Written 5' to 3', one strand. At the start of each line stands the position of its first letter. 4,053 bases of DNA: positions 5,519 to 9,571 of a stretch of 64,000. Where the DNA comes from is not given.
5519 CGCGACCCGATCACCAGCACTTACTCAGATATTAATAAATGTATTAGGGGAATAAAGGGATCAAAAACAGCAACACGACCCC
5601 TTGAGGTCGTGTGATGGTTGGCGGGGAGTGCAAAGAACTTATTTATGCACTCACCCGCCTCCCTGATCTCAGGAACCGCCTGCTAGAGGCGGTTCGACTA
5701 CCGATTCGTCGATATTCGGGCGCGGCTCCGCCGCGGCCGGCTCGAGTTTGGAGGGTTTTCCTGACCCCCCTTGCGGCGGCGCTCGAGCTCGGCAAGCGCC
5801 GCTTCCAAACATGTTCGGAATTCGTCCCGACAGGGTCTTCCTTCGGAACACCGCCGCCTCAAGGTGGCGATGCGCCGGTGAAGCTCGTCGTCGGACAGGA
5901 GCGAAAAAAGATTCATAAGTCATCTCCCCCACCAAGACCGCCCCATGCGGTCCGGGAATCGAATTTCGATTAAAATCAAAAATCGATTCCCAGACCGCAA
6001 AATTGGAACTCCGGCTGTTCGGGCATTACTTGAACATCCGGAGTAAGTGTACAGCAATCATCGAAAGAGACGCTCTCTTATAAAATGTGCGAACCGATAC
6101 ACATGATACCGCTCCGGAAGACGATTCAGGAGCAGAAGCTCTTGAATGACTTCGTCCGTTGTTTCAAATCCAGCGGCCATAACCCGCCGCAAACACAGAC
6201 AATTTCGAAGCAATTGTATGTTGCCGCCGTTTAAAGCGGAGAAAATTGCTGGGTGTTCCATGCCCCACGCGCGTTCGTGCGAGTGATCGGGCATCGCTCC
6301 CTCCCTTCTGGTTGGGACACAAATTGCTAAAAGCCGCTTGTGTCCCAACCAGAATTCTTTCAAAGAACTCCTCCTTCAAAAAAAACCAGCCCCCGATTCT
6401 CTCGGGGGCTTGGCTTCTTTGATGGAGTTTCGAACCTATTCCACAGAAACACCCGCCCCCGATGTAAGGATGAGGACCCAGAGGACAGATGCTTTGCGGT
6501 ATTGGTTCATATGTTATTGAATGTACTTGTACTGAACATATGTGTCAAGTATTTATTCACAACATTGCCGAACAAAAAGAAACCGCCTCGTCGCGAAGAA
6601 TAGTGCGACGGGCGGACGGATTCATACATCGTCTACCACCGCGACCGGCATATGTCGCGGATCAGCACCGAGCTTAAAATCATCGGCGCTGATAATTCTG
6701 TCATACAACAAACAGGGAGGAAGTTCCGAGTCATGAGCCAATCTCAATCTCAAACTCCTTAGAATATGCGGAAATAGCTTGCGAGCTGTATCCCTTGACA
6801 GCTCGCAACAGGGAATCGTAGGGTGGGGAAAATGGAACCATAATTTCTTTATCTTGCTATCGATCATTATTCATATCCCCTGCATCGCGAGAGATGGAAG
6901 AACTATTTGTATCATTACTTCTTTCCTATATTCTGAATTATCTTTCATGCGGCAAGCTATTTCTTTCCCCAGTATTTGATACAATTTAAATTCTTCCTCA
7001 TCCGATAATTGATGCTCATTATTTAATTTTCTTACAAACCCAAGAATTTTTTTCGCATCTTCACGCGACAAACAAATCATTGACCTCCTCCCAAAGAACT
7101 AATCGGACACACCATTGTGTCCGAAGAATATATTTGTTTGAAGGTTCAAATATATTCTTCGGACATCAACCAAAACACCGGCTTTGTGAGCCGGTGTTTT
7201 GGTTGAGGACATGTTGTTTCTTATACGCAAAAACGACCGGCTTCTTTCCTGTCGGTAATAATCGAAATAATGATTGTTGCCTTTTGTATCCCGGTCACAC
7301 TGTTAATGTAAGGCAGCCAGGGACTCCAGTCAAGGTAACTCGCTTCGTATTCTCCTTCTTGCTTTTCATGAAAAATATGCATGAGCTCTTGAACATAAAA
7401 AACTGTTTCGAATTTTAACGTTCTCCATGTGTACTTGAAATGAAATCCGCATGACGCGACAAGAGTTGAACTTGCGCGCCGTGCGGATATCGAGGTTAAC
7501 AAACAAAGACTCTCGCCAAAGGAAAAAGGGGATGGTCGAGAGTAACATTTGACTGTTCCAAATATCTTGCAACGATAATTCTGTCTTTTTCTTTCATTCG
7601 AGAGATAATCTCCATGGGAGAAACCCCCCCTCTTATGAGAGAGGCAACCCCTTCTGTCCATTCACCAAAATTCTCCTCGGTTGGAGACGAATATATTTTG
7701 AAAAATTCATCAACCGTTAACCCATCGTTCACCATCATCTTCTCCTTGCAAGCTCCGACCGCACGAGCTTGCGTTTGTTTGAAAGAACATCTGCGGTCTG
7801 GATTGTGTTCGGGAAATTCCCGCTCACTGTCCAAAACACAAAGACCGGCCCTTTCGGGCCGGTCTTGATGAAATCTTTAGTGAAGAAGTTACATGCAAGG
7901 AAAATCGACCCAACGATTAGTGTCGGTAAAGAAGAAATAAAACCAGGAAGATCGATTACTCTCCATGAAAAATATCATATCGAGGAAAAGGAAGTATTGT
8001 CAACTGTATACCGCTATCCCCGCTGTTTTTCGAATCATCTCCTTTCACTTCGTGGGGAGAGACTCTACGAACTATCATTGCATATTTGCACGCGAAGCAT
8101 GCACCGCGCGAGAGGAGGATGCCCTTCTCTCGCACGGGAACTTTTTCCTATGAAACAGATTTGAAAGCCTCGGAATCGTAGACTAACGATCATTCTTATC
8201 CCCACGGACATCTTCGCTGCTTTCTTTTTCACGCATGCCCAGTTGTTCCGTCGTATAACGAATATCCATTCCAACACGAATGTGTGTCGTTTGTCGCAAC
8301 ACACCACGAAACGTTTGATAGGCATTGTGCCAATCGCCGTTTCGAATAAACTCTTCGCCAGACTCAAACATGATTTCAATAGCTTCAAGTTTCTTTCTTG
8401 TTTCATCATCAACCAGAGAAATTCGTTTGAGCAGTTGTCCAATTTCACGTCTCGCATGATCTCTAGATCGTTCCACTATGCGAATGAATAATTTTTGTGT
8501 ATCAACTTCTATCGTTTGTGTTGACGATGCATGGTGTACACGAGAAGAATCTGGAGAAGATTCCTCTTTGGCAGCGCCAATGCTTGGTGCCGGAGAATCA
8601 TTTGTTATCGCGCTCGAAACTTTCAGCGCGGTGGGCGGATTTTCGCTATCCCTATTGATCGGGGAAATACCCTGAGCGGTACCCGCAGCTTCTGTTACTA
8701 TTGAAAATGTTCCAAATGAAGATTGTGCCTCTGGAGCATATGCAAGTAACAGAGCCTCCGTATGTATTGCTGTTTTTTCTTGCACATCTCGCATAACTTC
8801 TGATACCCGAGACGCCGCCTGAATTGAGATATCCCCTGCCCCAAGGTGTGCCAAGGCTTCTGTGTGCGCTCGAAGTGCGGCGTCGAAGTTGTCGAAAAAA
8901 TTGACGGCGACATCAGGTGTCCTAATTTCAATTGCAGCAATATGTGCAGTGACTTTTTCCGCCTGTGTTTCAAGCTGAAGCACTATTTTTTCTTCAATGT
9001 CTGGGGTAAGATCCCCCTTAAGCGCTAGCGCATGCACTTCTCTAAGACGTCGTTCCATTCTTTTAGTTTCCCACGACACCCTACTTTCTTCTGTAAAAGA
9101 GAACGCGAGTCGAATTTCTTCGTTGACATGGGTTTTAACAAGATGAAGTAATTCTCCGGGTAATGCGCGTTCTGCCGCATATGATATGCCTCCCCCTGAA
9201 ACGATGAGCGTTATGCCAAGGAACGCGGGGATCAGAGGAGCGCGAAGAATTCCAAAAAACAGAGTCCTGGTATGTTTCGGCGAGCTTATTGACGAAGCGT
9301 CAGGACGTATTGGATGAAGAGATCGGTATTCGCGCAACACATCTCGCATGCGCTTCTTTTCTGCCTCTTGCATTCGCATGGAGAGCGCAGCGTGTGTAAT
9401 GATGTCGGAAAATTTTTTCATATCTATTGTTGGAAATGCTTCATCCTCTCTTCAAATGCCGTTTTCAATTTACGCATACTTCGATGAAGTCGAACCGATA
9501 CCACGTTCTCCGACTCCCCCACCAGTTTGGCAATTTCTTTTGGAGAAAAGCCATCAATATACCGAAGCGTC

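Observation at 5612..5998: Compositionally foreign high-GC island (about 385 bp) with an Arg-rich 72-aa ORF, bounded by a 16-bp inverted repeat and a minus-strand terminator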

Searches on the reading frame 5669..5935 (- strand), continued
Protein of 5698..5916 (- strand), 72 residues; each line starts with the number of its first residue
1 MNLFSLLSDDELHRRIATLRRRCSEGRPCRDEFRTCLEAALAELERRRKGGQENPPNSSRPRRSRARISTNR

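Call 51: predict_structure(alignment_id=A1)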
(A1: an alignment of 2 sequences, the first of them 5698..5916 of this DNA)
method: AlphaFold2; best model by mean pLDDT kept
length: 72 residues; sequences in the alignment: 2
mean_pLDDT: 71.9   pTM: 0.50
mean pLDDT of the five models: 71.9, 71.8, 70.3, 69.5, 67.9
residues with pLDDT >= 90: 7; 70-90: 35; 50-70: 15; < 50: 15
segments of 3 or more residues with pLDDT < 50: 53-58, 60-64
pLDDT, mean of each block of 10 residues (from residue 1): 79 89 73 85 83 49 50 43
secondary structure, 60 per line:
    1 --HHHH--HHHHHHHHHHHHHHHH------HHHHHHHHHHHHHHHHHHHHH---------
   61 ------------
elements in order: H3-6 H9-24 H31-51
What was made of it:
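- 5698..5916 (-): Protein-coding gene of 72 aa (stop TAG at 5700-5698). GC is 63% and GC3 is 69%. The predicted fold is helix 9-24, a GRPCRD loop, helix 31-51, and a disordered Arg-rich tail. AlphaFold2 mean pLDDT is 72 (call 51).
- Fold: AlphaFold2 gives a helical hairpin with pLDDT 79-89 in the helices (call 51).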

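Call 56: fold_search(model_id=the predicted structure, library=pdb)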
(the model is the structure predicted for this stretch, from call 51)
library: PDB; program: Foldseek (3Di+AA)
matches with E <= 10: 23; with E <= 0.001: 0
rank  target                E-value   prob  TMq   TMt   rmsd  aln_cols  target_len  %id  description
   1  7pwg_h                2.0e+00  0.25  0.42  0.27   9.7        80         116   25  Cryo-EM structure of large subunit of Giardia lamblia ribosome at 2.7 A resolution (released 2022-04-20)
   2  8brm_Li               2.7e+00  0.25  0.45  0.28   8.6        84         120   21  Giardia ribosome in POST-T state, no E-site tRNA (A6) (released 2023-03-15)
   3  8bsi_Li               3.7e+00  0.23  0.49  0.32   9.3        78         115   23  Giardia ribosome chimeric hybrid-like GDP+Pi bound state (B1) (released 2023-03-15)
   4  7ohu_h                3.9e+00  0.38  0.57  0.37   9.1        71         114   10  Nog1-TAP associated immature ribosomal particles from S. cerevisiae after rpL2 expression shut down, population B (released 2021-11-03)
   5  7apo_A                4.4e+00  0.12  0.37  0.16   7.0        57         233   21  Crystal structure of RARalpha ligand binding domain in complex with a fragment of the TIF2 coactivator (released 2021-08-04)
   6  1dp3_MODEL_1_A        4.7e+00  0.11  0.31  0.38  10.3        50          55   26  SOLUTION STRUCTURE OF THE DNA BINDING DOMAIN OF THE TRAM PROTEIN (released 2001-04-04)
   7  3fxd_A                5.3e+00  0.13  0.32  0.45   5.2        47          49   19  Crystal structure of interacting domains of IcmR and IcmQ (released 2009-04-28)
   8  9n6b_A                5.6e+00  0.18  0.39  0.07   3.3        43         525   14  Structure of the retron IA complex with HNH nuclease in the "up" orientation (released 2025-04-23)
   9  6skf_BZ               5.9e+00  0.44  0.52  0.62   4.3        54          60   15  Cryo-EM Structure of T. kodakarensis 70S ribosome (released 2020-07-29)
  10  2jmg_MODEL_1_A        6.3e+00  0.08  0.34  0.20  14.0        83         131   11  Solution structure of V7R mutant of HIV-1 myristoylated matrix protein (released 2007-02-06)
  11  9n5t_Z                6.7e+00  0.25  0.46  0.50   4.7        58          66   21  Mycobacterium smegmatis 70S ribosome with small molecule drug MK-7762 (released 2025-12-24)
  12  7y7b_F                7.1e+00  0.21  0.44  0.22   4.1        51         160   25  Cryo-EM structure of cryptophyte photosystem I (released 2023-04-12)
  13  9n69_A                7.1e+00  0.14  0.40  0.08   4.4        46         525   13  Structure of the retron IA complex with HNH nuclease in the "down" orientation (released 2025-04-23)
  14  9hab                  7.1e+00  0.08  0.27  0.07   5.8        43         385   23  Crystal structure of a chimeric PPM1H phosphatase with the flap domain of PPM1J (released 2025-11-12)
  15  5it7_hh               7.6e+00  0.16  0.50  0.32   9.8        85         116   18  Structure of the Kluyveromyces lactis 80S ribosome in complex with the cricket paralysis virus IRES and eEF2 (released 2016-05-18)
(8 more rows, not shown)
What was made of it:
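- Closest known: Helical-hairpin proteins such as ribosomal protein uL29. Same: These are the top Foldseek hits (call 56).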

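Call 70: search_solved_structures(query=A1, max_evalue=10, show_alignments=2)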
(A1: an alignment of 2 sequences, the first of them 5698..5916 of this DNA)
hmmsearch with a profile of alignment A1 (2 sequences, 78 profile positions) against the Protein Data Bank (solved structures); distinct sequences matched with E-value up to 10: 16.
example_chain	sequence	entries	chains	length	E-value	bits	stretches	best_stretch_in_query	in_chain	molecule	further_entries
9om3_B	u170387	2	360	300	0.0023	21.2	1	16-54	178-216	C3-A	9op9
7b5h_AK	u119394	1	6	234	0.023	18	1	31-65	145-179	All3321 protein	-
6gg9_A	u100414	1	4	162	0.091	16.1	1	20-41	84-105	Sensory box protein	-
9qed_C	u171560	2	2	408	0.23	14.8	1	33-62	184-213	Protein SLX4IP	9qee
9tls_A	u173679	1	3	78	0.27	14.6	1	18-54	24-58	Sc-apCC-2-KLHL20-3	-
3d1n_I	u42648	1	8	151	0.51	13.7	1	38-62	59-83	POU domain, class 6, transcription factor 1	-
8q5e_A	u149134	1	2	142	0.52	13.6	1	22-41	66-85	Sensory box protein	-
9tlv_A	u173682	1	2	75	0.73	13.2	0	16-28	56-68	Sc-apCC-2-MCL-1-3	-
4nux_A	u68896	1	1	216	0.83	13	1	21-52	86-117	Interleukin-17 receptor A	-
4g1a_A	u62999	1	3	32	0.86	12.9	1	17-30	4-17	AQ-C16C19 peptide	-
29lw_A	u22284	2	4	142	1.1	12.6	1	23-41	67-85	Sensory box protein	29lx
9tlr_A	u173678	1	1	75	1.3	12.3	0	15-30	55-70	Sc-apCC-2-BCL-xL-11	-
7r4s_A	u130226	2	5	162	1.6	12.1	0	23-41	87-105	Sensory box protein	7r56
3sw1_A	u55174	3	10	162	1.7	12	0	23-41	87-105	Sensory box protein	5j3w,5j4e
8a33_A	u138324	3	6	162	2.3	11.6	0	23-41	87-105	Sensory box protein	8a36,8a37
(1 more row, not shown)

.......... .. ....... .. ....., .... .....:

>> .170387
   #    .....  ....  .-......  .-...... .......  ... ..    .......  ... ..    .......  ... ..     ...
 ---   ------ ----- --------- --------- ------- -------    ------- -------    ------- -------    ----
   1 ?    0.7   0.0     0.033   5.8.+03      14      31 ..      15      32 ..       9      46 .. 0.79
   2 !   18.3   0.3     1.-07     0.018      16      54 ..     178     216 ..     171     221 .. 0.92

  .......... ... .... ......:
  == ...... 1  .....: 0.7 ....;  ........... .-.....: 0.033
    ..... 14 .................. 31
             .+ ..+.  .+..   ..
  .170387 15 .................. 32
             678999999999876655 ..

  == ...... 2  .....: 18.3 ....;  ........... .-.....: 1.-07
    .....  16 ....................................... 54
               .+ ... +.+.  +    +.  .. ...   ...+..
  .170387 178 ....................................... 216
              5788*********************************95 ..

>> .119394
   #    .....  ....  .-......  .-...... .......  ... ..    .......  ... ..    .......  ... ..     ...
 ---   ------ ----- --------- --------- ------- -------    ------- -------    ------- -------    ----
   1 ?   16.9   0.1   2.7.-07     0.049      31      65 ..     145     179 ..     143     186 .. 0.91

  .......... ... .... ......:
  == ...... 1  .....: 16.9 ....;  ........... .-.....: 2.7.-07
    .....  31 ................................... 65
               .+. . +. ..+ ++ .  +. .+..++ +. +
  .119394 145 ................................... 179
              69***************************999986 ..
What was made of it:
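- Closest known: Helical-hairpin proteins such as ribosomal protein uL29. Different: The best profile match in the PDB is a designed helical protein (call 70).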

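Call 71: search_protein_families(library=pfam, proteins=[P0003, L084:8749-8955:+, L084:9011-9298:+, L084:9517-9870:+, L084:6655-7902:+, L084:6140-6652:+], max_evalue=1)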
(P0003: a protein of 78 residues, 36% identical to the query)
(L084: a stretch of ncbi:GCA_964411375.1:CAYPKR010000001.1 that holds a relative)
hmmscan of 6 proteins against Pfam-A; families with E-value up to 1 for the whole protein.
P0003 (78 aa): 0 families

L084:8749-8955:+ (68 aa): 0 families

L084:9011-9298:+ (95 aa): 0 families

L084:9517-9870:+ (117 aa): 0 families

L084:6655-7902:+ (415 aa): 5 families
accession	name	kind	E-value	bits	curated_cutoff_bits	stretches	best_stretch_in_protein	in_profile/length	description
PF18915.5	DUF5667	-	5.2e-12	46.5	27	1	82-171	2-89/99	Domain of unknown function (DUF5667)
PF14346.11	DUF4398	-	0.00045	21.1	27.9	1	300-355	5-59/78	Domain of unknown function (DUF4398)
PF06853.17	DUF1249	-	0.045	14.2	25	1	131-181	2-49/116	Protein of unknown function (DUF1249)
PF11068.13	YlqD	-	0.16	12.8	27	1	133-189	12-57/131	YlqD protein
PF10383.15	Clr2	-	0.34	12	25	1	201-273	31-101/136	Transcription-silencing protein Clr2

L084:6140-6652:+ (170 aa): 5 families
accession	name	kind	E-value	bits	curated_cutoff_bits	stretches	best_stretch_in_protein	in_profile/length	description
PF08281.18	Sigma70_r4_2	-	2.4e-15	56.4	25.7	1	114-164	4-54/54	Sigma-70, region 4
PF04542.20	Sigma70_r2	-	1.1e-11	44.8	24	1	11-76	2-69/71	Sigma-70 region 2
PF04545.22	Sigma70_r4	-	8.8e-10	38.4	24.1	1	117-166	1-50/50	Sigma-70, region 4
PF07638.17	Sigma70_ECF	-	0.0033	17.8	21.1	1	99-168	114-183/185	ECF sigma factor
PF22233.2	PhyR_sigma-like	-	0.007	16.6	27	1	118-152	1-35/50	Response regulator PhyR, sigma-like domain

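Call 72: search_protein_families(library=padloc, proteins=[window:5698-5916:-, P0003, L084:8749-8955:+, L084:9011-9298:+, L084:9517-9870:+], max_evalue=1)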
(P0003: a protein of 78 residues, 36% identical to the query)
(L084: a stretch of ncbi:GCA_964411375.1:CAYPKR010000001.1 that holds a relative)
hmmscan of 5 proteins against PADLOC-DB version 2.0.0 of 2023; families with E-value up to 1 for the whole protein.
window:5698-5916:- (72 aa): 0 families

P0003 (78 aa): 0 families

L084:8749-8955:+ (68 aa): 0 families

L084:9011-9298:+ (95 aa): 0 families

L084:9517-9870:+ (117 aa): 0 families

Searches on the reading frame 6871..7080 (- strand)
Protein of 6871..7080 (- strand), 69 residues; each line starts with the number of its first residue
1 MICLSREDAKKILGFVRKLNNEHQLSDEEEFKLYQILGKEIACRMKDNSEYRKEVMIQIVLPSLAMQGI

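Call 10: search_protein_families(library=pfam, proteins=[window:6871-7080:-], max_evalue=1)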
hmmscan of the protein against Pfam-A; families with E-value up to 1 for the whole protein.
window:6871-7080:- (69 aa): 1 family
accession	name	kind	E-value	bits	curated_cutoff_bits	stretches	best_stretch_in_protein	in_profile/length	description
PF02936.19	COX4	-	0.13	12.7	26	1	23-60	41-78/138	Cytochrome c oxidase subunit IV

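Call 26: search_protein_families(library=phrogs, proteins=[window:6871-7080:-], max_evalue=1)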
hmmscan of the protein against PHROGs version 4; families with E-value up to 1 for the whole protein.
window:6871-7080:- (69 aa): 1 family
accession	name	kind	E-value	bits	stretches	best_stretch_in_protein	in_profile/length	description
phrog_23625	-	unknown function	0.23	12.4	1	11-50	4-42/57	-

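Call 27: search_protein_families(library=ncbifam, proteins=[window:6871-7080:-], max_evalue=1)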
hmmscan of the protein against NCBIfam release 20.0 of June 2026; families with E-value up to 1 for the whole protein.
window:6871-7080:- (69 aa): 0 families

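Call 72: search_protein_families(library=padloc, proteins=[window:6871-7080:-], max_evalue=1)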
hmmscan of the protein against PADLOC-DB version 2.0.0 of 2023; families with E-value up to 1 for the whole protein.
window:6871-7080:- (69 aa): 0 families

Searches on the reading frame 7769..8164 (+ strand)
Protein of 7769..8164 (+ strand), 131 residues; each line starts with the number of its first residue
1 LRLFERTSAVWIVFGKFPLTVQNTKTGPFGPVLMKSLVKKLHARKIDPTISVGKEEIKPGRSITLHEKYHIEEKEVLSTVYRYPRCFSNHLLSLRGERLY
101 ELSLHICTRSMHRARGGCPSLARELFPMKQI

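Call 26: search_protein_families(library=phrogs, proteins=[window:7769-8164:+], max_evalue=1)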
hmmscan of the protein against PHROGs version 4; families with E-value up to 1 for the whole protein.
window:7769-8164:+ (131 aa): 1 family
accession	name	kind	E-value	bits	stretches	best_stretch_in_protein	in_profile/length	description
phrog_5037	-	unknown function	0.18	12.8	1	15-43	26-52/66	-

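Call 27: search_protein_families(library=ncbifam, proteins=[window:7769-8164:+], max_evalue=1)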
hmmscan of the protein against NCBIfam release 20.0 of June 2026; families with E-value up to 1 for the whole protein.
window:7769-8164:+ (131 aa): 0 families

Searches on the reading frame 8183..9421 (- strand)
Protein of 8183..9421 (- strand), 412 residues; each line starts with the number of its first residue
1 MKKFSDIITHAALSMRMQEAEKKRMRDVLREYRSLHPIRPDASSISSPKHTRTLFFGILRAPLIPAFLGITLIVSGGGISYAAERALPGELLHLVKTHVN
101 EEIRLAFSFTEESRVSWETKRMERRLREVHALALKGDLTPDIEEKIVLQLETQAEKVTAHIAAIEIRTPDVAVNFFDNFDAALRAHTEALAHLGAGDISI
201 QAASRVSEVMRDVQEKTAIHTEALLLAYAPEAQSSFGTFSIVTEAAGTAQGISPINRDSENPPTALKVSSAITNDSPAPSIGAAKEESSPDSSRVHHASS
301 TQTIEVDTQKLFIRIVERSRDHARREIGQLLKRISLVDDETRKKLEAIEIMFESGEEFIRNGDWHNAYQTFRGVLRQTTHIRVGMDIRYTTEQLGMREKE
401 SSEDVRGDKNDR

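Call 10: search_protein_families(library=pfam, proteins=[window:8183-9421:-], max_evalue=1)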
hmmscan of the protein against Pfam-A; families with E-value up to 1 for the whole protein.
window:8183-9421:- (412 aa): 1 family
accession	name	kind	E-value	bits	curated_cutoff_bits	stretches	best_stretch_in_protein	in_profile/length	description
PF18915.5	DUF5667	-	5.4e-06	27.2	27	1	86-178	2-77/99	Domain of unknown function (DUF5667)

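Call 26: search_protein_families(library=phrogs, proteins=[window:8183-9421:-], max_evalue=1)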
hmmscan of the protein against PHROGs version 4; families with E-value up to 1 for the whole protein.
window:8183-9421:- (412 aa): 0 families

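Call 27: search_protein_families(library=ncbifam, proteins=[window:8183-9421:-], max_evalue=1)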
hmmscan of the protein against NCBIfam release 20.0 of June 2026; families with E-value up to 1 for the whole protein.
window:8183-9421:- (412 aa): 0 families

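Call 72: search_protein_families(library=padloc, proteins=[window:8183-9421:-], max_evalue=1)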
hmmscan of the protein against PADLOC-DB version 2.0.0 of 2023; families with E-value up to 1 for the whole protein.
window:8183-9421:- (412 aa): 0 families
